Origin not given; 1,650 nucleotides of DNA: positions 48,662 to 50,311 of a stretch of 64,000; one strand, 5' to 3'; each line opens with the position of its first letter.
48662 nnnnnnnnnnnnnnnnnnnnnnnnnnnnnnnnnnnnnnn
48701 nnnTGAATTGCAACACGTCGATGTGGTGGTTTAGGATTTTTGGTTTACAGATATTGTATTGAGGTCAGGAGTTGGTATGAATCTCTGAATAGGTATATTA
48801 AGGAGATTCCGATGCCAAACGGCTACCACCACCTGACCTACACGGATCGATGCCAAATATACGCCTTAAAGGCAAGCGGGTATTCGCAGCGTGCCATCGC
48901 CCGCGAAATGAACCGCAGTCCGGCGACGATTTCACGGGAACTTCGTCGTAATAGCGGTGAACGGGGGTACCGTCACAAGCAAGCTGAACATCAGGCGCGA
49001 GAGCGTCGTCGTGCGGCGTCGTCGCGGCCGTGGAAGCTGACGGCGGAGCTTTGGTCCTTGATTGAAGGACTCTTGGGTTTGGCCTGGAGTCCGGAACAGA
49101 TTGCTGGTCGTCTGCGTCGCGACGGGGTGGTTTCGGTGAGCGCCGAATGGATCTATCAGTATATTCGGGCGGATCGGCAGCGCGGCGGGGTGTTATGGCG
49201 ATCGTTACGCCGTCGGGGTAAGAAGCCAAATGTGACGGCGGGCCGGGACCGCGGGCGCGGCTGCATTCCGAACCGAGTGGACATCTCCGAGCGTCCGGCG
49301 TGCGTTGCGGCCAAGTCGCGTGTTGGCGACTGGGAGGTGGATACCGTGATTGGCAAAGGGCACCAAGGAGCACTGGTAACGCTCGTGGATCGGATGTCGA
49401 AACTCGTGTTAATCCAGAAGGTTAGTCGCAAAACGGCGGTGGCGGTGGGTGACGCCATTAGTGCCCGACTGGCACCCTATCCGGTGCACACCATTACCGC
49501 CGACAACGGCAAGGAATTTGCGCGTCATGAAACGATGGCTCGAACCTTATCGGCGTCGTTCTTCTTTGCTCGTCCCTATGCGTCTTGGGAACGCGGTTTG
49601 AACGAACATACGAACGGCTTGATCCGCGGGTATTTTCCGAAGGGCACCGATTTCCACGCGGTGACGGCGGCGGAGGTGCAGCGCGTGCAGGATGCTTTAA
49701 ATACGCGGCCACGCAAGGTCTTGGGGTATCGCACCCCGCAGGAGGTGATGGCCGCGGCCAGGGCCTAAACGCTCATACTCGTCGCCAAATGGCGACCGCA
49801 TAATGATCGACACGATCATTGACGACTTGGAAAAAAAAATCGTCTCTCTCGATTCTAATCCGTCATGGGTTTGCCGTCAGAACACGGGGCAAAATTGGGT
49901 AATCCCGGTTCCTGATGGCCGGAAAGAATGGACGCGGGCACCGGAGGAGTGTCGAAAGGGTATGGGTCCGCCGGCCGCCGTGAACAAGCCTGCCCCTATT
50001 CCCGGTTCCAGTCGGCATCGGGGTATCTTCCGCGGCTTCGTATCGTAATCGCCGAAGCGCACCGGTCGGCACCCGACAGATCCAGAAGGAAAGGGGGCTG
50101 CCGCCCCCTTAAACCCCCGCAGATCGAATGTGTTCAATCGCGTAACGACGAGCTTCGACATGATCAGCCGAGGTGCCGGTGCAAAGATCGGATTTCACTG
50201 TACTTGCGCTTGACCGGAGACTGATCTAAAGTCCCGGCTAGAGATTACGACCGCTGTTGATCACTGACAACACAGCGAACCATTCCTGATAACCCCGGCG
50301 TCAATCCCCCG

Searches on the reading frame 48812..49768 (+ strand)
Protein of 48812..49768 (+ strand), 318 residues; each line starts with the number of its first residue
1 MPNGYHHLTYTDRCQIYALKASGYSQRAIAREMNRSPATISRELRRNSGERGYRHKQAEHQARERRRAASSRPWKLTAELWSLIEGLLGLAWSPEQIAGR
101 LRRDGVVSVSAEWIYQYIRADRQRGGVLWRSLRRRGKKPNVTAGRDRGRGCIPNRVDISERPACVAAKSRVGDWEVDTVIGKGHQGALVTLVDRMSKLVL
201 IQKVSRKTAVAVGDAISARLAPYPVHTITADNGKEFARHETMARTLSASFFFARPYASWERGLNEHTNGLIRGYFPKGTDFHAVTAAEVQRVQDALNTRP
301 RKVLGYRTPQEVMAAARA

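Call 9: search_protein_families(library=pfam, proteins=[window:48812-49768:+], max_evalue=1)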
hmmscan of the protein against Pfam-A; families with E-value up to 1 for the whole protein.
window:48812-49768:+ (318 aa): 13 families
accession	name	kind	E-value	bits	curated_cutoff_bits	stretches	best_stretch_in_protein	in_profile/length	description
PF13936.12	HTH_38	-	5e-18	65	27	1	5-47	2-44/44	Helix-turn-helix domain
PF00665.32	rve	-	1e-06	29.4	32.6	1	174-257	8-101/102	Integrase core domain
PF13384.12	HTH_23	-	7e-05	23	24.6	1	12-50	6-46/50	Homeodomain-like domain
PF13565.12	HTH_32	-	0.0025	18.8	33.7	1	39-117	1-72/73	Homeodomain-like domain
PF15978.11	TnsD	-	0.0027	17.3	32.4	1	18-68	193-244/355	Tn7-like transposition protein D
PF13518.12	HTH_28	-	0.0031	18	25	1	19-55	8-46/52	Helix-turn-helix domain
PF01371.25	Trp_repressor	-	0.0048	17.4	27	1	11-44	36-70/88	Trp repressor protein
PF08281.18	Sigma70_r4_2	-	0.0058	16.7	25.7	1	16-46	18-49/54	Sigma-70, region 4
PF13560.12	HTH_31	-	0.0062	17.3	27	1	21-42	12-33/64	Helix-turn-helix domain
PF13551.12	HTH_29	-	0.041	14.4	28.1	1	13-57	1-47/64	Winged helix-turn helix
PF13730.12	HTH_36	-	0.052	13.8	25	1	14-45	12-47/55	Helix-turn-helix domain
PF11427.14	HTH_Tnp_Tc3_1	-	0.14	12.5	21.1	1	9-44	6-41/50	Tc3 transposase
PF24625.1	DUF7626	-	0.17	12.1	27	0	16-34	9-27/55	Domain of unknown function (DUF7626)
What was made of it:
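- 48812..49768 (+): Transposase gene, 318 aa (N-terminal HTH_38 plus integrase core). Pfam gives HTH_38 at E=5e-18 and rve at E=1e-6, the latter below the curated cut-off (call 9).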

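Call 12: find_encoding_contigs(protein=window:48812-49765:+, flank=4000, max_places=10)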
Protein window:48812-49765:+ (318 aa): 4 contigs read that carry it; 4 places shown.
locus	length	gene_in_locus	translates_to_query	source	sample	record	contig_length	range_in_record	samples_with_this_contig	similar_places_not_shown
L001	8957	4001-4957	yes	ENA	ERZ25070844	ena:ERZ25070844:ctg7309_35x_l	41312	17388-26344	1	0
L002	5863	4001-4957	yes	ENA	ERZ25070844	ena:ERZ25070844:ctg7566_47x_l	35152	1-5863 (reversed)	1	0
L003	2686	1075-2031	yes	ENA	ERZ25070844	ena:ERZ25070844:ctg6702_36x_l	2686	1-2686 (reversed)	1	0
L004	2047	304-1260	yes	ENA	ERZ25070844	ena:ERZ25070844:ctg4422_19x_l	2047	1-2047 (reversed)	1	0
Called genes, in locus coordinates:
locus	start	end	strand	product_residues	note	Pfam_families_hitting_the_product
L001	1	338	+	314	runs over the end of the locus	PF12760:Zn_ribbon_IS1595, PF12762:DDE_Tnp_IS1595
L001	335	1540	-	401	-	PF01555:N6_N4_Mtase, PF01844:HNH, PF14279:HNH_5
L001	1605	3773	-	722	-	PF14236:DruA, PF01609:DDE_Tnp_1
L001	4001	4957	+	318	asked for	PF13936:HTH_38, PF00665:rve (weak)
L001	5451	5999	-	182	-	PF05598:DUF772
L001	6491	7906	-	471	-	PF00483:NTP_transferase, PF22640:ManC_GMP_beta-helix, PF01050:MannoseP_isomer, PF07883:Cupin_2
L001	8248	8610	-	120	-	-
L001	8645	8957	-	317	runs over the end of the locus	PF13936:HTH_38, PF00665:rve (weak)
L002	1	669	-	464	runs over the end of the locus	PF00202:Aminotran_3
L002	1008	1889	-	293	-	PF00701:DHDPS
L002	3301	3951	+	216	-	-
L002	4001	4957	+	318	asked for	PF13936:HTH_38, PF00665:rve (weak)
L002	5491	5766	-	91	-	-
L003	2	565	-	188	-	?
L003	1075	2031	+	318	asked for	PF13936:HTH_38, PF00665:rve (weak)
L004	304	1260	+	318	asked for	PF13936:HTH_38, PF00665:rve (weak)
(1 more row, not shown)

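Call 13: find_homologous_proteins(query=window:48812-49765:+, max_evalue=1e-20)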
Query window:48812-49765:+ (318 aa): 7958 proteins with E <= 1e-20 among 8000 candidates; the best 120 are listed.
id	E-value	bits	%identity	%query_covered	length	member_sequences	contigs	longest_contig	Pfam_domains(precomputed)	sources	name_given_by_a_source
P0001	9.9e-206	700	98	100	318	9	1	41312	PF00665.33,PF13936.13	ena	-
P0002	3.3e-184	629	91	100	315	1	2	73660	PF13936.13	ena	-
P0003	4.0e-184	629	89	100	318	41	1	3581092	PF13936.13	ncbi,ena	-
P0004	2.3e-176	604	86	100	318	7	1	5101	PF00665.33,PF13936.13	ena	-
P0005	2.9e-167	574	81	100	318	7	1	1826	PF00665.33,PF13936.13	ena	-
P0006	7.6e-167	572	81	100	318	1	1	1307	PF00665.33,PF13936.13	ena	-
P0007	1.7e-164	565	80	99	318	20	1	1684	PF13384.13,PF13936.13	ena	-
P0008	4.2e-163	560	90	90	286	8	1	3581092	PF00665.33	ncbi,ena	-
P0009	1.5e-153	529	77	99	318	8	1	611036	PF00665.33,PF13384.13,PF13936.13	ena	-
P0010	1.2e-142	493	88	80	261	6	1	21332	PF13936.13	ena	-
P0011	3.4e-141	488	74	99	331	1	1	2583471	PF13936.13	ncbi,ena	-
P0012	2.3e-125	436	64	100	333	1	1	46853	PF00665.33,PF13384.13,PF13936.13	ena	-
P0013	5.1e-125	435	63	100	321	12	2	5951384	PF00665.33,PF13384.13,PF13936.13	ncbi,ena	-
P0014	6.3e-125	435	64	98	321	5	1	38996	PF00665.33,PF13384.13,PF13936.13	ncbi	-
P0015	9.1e-125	434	62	100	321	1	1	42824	PF00665.33,PF13384.13,PF13936.13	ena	-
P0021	2.2e-122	426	64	98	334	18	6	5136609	PF00665.33,PF13936.13,PF13565.13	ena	-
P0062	5.7e-115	402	86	66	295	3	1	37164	PF00665.33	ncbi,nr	ncbi:MAG: IS30 family transposase [Aestuariivita sp.]|nr:IS30 family transposase [Aestuariivita sp.]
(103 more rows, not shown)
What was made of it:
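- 48812..49768 (+): Sources name the homologues 'IS30 family transposase' (call 13).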

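Call 17: find_encoding_contigs(protein=P0003, flank=2500, max_places=10)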
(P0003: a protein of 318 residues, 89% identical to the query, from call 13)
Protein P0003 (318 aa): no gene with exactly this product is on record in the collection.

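Call 18: find_encoding_contigs(protein=P0007, flank=2500, max_places=6)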
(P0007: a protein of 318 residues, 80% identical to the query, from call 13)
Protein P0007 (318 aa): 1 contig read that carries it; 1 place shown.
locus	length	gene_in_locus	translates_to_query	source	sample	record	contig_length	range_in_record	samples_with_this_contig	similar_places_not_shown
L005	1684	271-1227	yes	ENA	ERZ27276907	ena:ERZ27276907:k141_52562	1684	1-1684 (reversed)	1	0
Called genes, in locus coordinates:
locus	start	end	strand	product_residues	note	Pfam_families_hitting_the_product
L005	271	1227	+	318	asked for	PF13936:HTH_38, PF13384:HTH_23 (faint)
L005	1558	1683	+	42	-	?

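Call 19: find_encoding_contigs(protein=P0009, flank=2500, max_places=6)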
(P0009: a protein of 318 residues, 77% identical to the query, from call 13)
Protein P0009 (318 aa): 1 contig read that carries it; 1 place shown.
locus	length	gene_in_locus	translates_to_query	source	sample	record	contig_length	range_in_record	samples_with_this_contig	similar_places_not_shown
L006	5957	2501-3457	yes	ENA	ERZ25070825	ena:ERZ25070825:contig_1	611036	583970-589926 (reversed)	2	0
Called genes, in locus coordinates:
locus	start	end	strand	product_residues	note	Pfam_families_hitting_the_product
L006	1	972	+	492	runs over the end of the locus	PF20154:LNT_N, PF00795:CN_hydrolase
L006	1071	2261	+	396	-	PF00438:S-AdoMet_synt_N, PF02772:S-AdoMet_synt_M, PF02773:S-AdoMet_synt_C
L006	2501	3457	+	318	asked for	PF13384:HTH_23 (faint), PF13936:HTH_38, PF00665:rve (weak)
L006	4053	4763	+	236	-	PF02390:Methyltransf_4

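Call 20: find_encoding_contigs(protein=P0011, flank=2500, max_places=6)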
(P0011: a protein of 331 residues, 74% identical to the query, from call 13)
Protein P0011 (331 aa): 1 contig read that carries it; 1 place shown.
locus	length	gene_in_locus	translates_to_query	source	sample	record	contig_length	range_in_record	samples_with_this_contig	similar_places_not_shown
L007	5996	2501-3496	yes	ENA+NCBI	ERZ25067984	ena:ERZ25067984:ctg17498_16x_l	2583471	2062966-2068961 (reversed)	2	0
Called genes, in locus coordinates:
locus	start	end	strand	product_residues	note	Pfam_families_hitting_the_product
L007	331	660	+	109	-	-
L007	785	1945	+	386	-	-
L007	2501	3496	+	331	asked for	PF13936:HTH_38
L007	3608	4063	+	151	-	-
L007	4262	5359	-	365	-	PF12844:HTH_19 (weak), PF13443:HTH_26 (faint), PF13560:HTH_31, PF01381:HTH_3, PF06114:Peptidase_M78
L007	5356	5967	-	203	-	-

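Call 26: list_cluster_members(proteins=[P0003, P0008, P0011, P0002, P0004])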
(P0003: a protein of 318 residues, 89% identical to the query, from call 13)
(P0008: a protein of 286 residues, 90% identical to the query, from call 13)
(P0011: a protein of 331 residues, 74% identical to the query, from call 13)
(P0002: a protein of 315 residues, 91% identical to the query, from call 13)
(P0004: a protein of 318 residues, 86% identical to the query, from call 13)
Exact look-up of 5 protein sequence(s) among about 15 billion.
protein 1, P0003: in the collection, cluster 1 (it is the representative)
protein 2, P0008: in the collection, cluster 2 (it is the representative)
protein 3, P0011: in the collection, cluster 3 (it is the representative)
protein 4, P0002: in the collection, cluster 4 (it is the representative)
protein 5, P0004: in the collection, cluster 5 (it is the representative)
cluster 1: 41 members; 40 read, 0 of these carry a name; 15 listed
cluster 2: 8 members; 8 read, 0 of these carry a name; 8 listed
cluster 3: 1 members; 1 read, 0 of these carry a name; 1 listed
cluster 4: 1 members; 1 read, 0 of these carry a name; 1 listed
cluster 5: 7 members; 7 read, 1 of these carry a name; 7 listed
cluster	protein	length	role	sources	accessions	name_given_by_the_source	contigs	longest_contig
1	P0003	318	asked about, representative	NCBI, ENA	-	-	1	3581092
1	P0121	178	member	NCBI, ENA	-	-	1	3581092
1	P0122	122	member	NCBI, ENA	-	-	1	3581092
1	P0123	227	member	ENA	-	-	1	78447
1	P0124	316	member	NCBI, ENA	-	-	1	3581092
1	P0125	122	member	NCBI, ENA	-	-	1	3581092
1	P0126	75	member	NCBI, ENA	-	-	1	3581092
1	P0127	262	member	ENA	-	-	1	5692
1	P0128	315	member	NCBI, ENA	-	-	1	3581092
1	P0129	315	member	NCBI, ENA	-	-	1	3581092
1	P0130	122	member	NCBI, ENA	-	-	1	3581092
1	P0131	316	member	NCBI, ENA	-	-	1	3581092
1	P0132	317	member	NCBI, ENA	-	-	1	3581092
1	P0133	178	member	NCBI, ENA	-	-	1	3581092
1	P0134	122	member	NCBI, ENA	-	-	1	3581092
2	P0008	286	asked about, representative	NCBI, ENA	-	-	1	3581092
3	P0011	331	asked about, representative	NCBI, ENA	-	-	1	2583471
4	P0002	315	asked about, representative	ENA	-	-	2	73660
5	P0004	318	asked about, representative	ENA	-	-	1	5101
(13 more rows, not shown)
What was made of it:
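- On IS30 family insertion sequence: Sources name the homologues IS30 family transposase (calls 13, 26).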

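Call 27: find_encoding_contigs(protein=P0002, flank=3000, max_places=6)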
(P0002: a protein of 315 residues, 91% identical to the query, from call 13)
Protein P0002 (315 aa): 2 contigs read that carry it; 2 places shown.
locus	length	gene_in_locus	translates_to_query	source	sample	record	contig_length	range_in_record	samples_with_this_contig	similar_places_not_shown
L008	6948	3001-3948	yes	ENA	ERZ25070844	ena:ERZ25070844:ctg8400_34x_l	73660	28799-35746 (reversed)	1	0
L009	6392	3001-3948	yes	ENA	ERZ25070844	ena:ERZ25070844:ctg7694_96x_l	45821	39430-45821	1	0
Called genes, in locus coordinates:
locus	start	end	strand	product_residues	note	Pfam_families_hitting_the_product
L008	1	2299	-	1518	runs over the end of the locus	PF08751:TrwC, PF13604:AAA_30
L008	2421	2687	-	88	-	-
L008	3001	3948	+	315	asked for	PF13936:HTH_38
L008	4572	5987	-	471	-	PF00483:NTP_transferase, PF22640:ManC_GMP_beta-helix, PF01050:MannoseP_isomer, PF07883:Cupin_2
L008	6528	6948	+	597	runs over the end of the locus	PF00664:ABC_membrane, PF00005:ABC_tran, PF13304:AAA_21 (faint), PF02463:SMC_N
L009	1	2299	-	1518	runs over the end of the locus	PF08751:TrwC, PF13604:AAA_30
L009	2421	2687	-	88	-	-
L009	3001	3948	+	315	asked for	PF13936:HTH_38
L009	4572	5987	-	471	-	PF00483:NTP_transferase, PF22640:ManC_GMP_beta-helix, PF01050:MannoseP_isomer, PF07883:Cupin_2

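Call 28: find_encoding_contigs(protein=P0004, flank=3000, max_places=6)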
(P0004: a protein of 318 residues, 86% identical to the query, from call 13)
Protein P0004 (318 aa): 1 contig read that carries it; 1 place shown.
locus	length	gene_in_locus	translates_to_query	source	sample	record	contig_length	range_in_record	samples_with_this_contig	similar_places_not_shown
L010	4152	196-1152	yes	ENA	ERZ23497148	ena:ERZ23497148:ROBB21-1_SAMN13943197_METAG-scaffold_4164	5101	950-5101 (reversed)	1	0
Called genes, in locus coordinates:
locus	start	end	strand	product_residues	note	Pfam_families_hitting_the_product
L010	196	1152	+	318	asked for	PF13936:HTH_38, PF00665:rve (weak)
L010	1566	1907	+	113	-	-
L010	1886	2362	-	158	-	PF24838:8xMP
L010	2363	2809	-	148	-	PF08937:ThsB_TIR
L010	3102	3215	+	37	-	-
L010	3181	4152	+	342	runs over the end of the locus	PF12762:DDE_Tnp_IS1595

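Call 29: find_encoding_contigs(protein=P0005, flank=3000, max_places=6)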
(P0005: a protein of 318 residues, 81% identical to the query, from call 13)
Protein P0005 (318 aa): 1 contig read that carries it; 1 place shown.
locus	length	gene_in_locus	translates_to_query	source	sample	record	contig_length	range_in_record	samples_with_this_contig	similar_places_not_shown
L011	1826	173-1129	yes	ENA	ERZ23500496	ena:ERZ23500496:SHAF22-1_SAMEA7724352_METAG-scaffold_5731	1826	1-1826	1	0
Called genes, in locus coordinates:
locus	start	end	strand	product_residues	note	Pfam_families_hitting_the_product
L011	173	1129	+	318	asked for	PF13936:HTH_38, PF00665:rve (weak)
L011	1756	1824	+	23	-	?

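Call 34: find_encoding_contigs(protein=P0013, flank=2500, max_places=4)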
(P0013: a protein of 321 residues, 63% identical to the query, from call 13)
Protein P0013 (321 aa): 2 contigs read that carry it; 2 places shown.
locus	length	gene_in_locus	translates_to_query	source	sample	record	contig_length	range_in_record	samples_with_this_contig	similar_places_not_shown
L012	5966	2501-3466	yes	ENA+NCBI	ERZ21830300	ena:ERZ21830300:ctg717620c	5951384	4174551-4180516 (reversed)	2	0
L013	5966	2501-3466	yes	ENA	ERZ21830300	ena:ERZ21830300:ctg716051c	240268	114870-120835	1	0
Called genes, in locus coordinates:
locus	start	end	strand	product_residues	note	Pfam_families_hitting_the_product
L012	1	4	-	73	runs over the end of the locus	-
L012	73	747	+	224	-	-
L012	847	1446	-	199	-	PF05685:Uma2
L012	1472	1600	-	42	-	-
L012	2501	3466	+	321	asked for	PF13384:HTH_23 (faint), PF13936:HTH_38, PF00665:rve (weak)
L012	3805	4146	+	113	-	-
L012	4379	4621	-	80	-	-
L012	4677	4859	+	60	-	-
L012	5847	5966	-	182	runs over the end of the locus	-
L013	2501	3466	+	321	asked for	PF13384:HTH_23 (faint), PF13936:HTH_38, PF00665:rve (weak)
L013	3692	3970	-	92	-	PF09827:CRISPR_Cas2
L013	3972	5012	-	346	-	PF01867:Cas_Cas1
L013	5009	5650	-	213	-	PF01930:Cas_Cas4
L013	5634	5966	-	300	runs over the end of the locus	PF05107:Cas_Cas7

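Call 35: find_encoding_contigs(protein=P0021, flank=2500, max_places=4)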
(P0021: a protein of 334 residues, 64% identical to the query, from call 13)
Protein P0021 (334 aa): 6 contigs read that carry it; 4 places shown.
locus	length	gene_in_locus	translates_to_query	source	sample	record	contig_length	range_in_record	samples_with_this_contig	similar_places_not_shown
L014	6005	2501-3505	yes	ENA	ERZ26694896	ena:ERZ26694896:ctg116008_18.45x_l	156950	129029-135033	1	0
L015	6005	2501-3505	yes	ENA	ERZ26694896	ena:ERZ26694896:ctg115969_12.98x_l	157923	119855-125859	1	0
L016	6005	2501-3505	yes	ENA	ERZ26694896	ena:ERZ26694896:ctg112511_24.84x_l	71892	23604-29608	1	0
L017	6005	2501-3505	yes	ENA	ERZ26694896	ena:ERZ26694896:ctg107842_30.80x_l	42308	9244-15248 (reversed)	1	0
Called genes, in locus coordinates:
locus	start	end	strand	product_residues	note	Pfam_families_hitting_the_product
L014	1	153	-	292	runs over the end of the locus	PF01513:NAD_kinase, PF20143:NAD_kinase_C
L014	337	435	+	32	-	-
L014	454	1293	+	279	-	PF06426:SATase_N, PF00132:Hexapep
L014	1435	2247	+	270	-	PF02574:S-methyl_trans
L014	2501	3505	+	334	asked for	PF13936:HTH_38, PF13565:HTH_32 (faint), PF00665:rve (weak)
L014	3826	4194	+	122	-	-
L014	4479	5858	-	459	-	PF05598:DUF772, PF01609:DDE_Tnp_1, PF13751:DDE_Tnp_1_6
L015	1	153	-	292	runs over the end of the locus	PF01513:NAD_kinase, PF20143:NAD_kinase_C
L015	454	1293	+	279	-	PF06426:SATase_N, PF00132:Hexapep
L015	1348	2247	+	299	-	PF02574:S-methyl_trans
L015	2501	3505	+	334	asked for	PF13936:HTH_38, PF13565:HTH_32 (faint), PF00665:rve (weak)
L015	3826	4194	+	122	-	-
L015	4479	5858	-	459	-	PF05598:DUF772, PF01609:DDE_Tnp_1, PF13751:DDE_Tnp_1_6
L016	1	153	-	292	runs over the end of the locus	PF01513:NAD_kinase, PF20143:NAD_kinase_C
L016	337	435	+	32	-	-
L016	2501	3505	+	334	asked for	PF13936:HTH_38, PF13565:HTH_32 (faint), PF00665:rve (weak)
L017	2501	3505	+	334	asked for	PF13936:HTH_38, PF13565:HTH_32 (faint), PF00665:rve (weak)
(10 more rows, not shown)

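Call 40: find_related_loci(query=window:48812-49765:+, collection=genome_contigs, flank=2500)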
Query window:48812-49765:+ (318 aa) in genome_contigs; peptide patterns used: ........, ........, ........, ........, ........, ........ (x = any residue, [..] = any of these).
583 stretches matched a pattern (row limit reached: there are more); 549 encode a relative of the query (tblastn E <= 1e-3); the best 80 are kept; 80 distinct loci.
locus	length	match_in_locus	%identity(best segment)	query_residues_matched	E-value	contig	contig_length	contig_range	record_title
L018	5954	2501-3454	61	1-316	4e-127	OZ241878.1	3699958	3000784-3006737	MAG: Candidatus Poriferihabitaceae bacterium isolate fe0ff86d-c84e-4c9a-b224-d791de8b10c1 genome assembly, chromosome: 1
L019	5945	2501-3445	64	1-313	4e-125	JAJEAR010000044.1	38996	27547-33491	MAG: Alphaproteobacteria bacterium isolate jk18x7bins.67 k141_1733496, whole genome shotgun sequence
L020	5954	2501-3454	63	1-316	3e-122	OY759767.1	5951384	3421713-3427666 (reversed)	MAG: Paracoccaceae bacterium isolate 316162c6-927f-40e2-b83c-ebe45102abf5 genome assembly, chromosome: 1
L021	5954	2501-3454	63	1-316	3e-122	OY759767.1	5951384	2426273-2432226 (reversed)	MAG: Paracoccaceae bacterium isolate 316162c6-927f-40e2-b83c-ebe45102abf5 genome assembly, chromosome: 1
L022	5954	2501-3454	63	1-316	3e-122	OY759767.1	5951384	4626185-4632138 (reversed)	MAG: Paracoccaceae bacterium isolate 316162c6-927f-40e2-b83c-ebe45102abf5 genome assembly, chromosome: 1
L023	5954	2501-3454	63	1-316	3e-122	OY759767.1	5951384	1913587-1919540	MAG: Paracoccaceae bacterium isolate 316162c6-927f-40e2-b83c-ebe45102abf5 genome assembly, chromosome: 1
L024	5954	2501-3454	63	1-316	5e-122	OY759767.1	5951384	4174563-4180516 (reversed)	MAG: Paracoccaceae bacterium isolate 316162c6-927f-40e2-b83c-ebe45102abf5 genome assembly, chromosome: 1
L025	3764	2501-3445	62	1-313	2e-121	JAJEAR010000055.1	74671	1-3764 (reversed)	MAG: Alphaproteobacteria bacterium isolate jk18x7bins.67 k141_126725, whole genome shotgun sequence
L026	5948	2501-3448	61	1-314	9e-119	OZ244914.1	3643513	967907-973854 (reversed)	MAG: Candidatus Poriferihabitaceae bacterium isolate 8e9395de-477f-4dba-9d53-b46ec0a52cc6 genome assembly, chromosome: 1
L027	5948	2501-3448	60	1-314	4e-118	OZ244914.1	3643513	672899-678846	MAG: Candidatus Poriferihabitaceae bacterium isolate 8e9395de-477f-4dba-9d53-b46ec0a52cc6 genome assembly, chromosome: 1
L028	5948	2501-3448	61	1-314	2e-117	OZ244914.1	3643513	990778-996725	MAG: Candidatus Poriferihabitaceae bacterium isolate 8e9395de-477f-4dba-9d53-b46ec0a52cc6 genome assembly, chromosome: 1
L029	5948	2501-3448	61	1-314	3e-117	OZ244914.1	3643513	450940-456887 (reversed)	MAG: Candidatus Poriferihabitaceae bacterium isolate 8e9395de-477f-4dba-9d53-b46ec0a52cc6 genome assembly, chromosome: 1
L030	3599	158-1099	58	1-313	1e-116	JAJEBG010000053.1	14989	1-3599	MAG: Rhodobacteraceae bacterium isolate jk18x8bins.29 k141_38468, whole genome shotgun sequence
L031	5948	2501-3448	61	1-314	7e-115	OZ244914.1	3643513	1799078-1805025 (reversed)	MAG: Candidatus Poriferihabitaceae bacterium isolate 8e9395de-477f-4dba-9d53-b46ec0a52cc6 genome assembly, chromosome: 1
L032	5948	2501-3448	60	1-314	4e-115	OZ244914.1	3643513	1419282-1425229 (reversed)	MAG: Candidatus Poriferihabitaceae bacterium isolate 8e9395de-477f-4dba-9d53-b46ec0a52cc6 genome assembly, chromosome: 1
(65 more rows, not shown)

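Call 54: find_encoding_contigs(protein=P0010, flank=2500, max_places=6)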
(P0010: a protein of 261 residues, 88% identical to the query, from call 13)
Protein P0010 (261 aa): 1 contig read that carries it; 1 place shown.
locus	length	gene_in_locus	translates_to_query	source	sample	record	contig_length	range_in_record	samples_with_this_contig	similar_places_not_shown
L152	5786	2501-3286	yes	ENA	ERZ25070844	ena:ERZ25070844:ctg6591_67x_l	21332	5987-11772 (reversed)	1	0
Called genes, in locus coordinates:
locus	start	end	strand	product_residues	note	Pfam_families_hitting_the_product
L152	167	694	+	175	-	-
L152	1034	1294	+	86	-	-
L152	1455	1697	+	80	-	-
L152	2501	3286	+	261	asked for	PF13936:HTH_38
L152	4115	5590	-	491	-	PF00078:RVT_1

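Call 55: find_encoding_contigs(protein=P0062, flank=2500, max_places=6)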
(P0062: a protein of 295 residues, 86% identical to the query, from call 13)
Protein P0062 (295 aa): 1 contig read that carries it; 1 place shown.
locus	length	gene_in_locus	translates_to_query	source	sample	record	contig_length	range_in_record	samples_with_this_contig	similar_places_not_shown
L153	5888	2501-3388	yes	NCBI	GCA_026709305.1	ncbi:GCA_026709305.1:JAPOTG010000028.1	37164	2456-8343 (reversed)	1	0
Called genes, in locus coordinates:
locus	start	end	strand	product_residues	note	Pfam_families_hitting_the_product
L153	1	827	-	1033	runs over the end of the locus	PF04313:HSDR_N, PF00270:DEAD, PF04851:ResIII, PF18766:SWI2_SNF2, PF22679:T1R_D3-like, PF12008:EcoR124_C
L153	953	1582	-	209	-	PF01420:Methylase_S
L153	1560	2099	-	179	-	-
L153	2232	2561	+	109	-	PF13936:HTH_38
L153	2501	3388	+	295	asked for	PF00665:rve (weak)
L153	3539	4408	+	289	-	-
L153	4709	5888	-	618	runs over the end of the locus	PF02463:SMC_N, PF13175:AAA_15, PF13476:AAA_23 (weak), PF13304:AAA_21, PF20469:OLD-like_TOPRIM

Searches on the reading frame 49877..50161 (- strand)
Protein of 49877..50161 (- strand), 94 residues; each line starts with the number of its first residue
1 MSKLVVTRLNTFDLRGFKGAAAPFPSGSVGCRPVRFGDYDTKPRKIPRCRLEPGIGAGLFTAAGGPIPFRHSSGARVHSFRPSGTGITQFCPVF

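Call 9: search_protein_families(library=pfam, proteins=[window:49877-50161:-], max_evalue=1)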
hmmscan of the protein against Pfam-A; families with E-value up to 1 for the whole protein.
window:49877-50161:- (94 aa): 0 families

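Call 74: search_protein_representatives(protein=window:49877-50161:-)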
Query: 94 residues. Proteins with E-value up to 0.001 (for the whole library): 1; up to 1e-10: 0; up to 1e-30: 0. The best 1 are listed.
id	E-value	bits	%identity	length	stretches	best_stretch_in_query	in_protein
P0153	1.2e-05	41.7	33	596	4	56-88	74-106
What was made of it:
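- One marginal hit (E = 1.2e-5) appeared among 1.84 billion representatives (call 74).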
